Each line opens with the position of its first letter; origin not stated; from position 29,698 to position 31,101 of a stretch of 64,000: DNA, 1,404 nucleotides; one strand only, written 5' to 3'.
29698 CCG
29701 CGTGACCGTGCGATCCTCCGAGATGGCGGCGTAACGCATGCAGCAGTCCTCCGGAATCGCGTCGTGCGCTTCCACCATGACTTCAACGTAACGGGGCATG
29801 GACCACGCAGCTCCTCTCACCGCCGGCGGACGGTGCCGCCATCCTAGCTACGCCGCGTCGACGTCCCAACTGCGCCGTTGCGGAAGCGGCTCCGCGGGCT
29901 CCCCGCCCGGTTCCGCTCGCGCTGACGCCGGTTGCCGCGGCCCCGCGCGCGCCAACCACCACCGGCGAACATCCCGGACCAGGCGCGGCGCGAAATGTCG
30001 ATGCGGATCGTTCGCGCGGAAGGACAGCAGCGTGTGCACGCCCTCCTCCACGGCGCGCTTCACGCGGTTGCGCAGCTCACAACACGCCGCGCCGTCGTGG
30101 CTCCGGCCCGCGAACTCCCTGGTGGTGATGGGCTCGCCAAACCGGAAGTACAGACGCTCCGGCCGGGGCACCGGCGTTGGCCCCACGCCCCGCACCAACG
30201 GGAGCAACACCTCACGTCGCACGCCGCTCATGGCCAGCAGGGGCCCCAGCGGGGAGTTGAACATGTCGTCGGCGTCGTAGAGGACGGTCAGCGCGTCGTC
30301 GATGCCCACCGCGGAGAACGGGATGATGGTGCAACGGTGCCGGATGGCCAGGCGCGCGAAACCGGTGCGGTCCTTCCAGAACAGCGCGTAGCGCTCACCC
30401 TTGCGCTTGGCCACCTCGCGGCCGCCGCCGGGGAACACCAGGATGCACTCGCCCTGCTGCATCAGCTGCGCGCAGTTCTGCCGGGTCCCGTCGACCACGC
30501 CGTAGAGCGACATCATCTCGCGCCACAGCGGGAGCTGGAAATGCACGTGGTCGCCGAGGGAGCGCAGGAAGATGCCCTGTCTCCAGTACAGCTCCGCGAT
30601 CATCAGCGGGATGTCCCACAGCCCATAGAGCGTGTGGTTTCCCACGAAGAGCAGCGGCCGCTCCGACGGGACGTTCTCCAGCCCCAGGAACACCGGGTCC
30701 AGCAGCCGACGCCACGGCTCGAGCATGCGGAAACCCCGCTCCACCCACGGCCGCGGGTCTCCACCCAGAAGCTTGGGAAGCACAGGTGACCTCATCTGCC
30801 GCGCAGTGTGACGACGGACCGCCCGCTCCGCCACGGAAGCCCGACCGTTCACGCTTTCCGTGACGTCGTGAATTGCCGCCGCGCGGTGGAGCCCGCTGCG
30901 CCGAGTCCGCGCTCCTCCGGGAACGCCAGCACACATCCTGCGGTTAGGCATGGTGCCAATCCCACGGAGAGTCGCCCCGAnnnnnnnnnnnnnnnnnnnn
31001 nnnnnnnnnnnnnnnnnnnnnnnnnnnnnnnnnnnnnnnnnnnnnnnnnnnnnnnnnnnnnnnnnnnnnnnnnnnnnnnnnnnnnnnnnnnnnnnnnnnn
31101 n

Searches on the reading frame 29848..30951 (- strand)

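Call 30: search_protein_families(library=pfam, proteins=[window:29848-30951:-], max_evalue=0.001)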
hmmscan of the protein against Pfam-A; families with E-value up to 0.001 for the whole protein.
window:29848-30951:- (367 aa): 2 families
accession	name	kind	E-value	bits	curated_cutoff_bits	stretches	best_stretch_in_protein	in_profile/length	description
PF01553.26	Acyltransferase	-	4.3e-16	59.4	23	1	90-213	6-130/132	Acyltransferase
PF03982.18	DAGAT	-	9.8e-08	31.7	22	1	136-219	106-192/297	Diacylglycerol acyltransferase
